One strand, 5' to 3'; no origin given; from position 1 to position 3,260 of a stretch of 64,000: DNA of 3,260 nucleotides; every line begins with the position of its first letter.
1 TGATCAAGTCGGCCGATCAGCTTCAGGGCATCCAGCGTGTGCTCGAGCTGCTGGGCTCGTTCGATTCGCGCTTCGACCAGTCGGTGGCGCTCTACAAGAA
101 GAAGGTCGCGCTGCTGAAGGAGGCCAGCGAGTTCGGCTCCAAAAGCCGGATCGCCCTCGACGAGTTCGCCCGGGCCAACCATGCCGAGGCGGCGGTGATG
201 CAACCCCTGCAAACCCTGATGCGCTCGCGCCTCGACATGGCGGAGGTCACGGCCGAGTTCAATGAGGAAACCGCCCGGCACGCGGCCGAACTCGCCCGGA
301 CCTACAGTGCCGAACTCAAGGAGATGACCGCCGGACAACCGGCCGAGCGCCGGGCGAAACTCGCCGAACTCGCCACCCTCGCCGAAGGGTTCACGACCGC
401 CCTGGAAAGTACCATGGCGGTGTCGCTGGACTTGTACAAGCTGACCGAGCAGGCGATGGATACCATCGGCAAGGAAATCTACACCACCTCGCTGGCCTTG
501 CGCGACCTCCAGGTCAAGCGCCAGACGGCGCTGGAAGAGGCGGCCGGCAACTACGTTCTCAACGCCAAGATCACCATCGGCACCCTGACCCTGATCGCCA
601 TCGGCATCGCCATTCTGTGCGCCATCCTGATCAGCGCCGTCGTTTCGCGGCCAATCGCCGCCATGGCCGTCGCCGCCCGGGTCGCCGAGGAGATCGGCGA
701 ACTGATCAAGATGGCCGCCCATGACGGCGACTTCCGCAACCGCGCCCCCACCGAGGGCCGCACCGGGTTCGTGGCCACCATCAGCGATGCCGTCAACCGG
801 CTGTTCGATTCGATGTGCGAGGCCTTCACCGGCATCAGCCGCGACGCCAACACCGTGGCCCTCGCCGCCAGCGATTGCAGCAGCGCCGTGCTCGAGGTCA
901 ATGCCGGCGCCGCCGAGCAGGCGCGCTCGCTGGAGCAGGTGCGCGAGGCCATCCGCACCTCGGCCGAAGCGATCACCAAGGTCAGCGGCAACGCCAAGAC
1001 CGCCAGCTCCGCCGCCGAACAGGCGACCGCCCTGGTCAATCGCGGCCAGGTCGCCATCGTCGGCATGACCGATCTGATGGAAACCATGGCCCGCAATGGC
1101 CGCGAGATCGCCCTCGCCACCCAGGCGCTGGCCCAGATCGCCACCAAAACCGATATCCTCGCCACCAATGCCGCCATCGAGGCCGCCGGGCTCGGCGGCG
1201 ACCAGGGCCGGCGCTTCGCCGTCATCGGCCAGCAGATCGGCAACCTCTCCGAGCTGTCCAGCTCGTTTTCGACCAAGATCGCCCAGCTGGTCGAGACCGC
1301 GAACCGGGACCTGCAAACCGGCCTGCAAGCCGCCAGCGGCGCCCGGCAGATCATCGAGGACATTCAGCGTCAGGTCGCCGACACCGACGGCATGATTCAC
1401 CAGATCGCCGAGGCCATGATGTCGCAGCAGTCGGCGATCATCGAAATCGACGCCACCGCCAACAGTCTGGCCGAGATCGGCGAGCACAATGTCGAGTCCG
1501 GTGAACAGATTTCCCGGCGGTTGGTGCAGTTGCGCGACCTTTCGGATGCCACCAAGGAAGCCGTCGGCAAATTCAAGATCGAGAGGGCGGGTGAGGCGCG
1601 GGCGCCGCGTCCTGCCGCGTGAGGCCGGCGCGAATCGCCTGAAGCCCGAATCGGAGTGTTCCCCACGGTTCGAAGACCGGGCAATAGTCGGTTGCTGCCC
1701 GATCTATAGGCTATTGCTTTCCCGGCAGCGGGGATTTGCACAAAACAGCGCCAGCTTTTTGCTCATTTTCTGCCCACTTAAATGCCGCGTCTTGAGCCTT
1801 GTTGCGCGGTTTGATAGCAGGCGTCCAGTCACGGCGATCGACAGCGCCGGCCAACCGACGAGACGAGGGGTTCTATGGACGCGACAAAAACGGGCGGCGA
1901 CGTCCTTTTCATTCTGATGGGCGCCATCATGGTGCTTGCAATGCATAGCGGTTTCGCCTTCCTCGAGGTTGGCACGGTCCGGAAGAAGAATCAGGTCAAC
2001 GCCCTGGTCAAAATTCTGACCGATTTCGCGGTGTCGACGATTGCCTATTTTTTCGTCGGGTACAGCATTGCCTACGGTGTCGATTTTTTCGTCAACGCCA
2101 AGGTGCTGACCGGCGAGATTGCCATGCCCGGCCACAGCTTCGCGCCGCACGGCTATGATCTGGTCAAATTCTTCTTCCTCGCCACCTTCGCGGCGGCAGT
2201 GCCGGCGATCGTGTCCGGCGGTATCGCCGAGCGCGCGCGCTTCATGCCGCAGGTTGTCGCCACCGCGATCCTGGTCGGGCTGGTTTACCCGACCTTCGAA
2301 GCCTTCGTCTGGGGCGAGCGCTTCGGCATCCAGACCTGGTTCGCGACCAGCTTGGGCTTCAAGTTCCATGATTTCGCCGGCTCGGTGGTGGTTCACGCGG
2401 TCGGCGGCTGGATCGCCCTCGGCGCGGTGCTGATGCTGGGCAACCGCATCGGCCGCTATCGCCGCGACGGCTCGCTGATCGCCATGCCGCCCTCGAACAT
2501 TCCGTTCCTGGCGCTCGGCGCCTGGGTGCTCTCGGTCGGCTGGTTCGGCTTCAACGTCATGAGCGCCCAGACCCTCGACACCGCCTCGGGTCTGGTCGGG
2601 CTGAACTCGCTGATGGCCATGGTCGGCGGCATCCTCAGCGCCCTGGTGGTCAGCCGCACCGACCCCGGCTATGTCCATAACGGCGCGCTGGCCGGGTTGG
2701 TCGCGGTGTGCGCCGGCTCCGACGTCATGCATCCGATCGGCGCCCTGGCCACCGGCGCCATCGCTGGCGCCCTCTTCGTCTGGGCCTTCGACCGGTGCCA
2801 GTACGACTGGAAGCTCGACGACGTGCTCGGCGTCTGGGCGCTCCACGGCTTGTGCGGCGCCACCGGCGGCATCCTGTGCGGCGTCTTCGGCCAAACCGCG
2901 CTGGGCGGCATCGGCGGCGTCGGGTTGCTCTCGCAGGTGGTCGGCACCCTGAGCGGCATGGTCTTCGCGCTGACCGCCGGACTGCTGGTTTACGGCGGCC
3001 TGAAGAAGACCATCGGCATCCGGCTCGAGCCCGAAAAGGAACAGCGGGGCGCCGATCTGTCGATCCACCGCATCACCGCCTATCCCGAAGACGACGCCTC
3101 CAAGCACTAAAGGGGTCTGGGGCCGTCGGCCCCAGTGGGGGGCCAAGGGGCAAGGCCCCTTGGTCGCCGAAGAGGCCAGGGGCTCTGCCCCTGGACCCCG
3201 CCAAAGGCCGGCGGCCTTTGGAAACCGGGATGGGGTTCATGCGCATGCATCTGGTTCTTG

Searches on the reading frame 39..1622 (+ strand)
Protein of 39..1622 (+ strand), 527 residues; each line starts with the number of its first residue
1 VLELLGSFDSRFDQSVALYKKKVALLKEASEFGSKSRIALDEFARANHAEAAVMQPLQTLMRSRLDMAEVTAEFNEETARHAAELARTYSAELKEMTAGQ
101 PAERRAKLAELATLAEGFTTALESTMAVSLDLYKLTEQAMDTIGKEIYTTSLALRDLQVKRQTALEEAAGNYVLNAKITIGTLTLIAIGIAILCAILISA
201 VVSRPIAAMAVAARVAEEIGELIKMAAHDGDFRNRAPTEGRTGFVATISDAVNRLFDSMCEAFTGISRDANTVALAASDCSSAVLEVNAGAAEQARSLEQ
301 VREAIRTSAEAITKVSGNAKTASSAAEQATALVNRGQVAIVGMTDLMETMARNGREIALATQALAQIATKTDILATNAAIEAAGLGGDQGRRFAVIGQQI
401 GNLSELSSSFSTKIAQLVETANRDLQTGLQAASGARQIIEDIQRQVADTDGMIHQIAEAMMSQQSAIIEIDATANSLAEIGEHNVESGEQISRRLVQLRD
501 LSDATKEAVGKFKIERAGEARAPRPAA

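Call 38: search_protein_families(library=pfam, proteins=[window:39-1622:+], max_evalue=0.001)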
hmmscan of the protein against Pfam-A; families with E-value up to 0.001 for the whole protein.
window:39-1622:+ (527 aa): 1 family
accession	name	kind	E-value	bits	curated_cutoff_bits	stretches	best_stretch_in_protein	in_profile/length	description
PF00015.26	MCPsignal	-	2.2e-15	57.4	34.6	1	324-481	2-158/172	Methyl-accepting chemotaxis protein (MCP) signalling domain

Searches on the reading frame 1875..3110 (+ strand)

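Call 38: search_protein_families(library=pfam, proteins=[window:1875-3110:+], max_evalue=0.001)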
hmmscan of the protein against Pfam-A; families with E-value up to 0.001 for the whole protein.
window:1875-3110:+ (411 aa): 1 family
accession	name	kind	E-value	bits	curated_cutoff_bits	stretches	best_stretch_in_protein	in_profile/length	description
PF00909.26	Ammonium_transp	-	3.3e-89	299.8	23.2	1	12-403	2-399/399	Ammonium Transporter Family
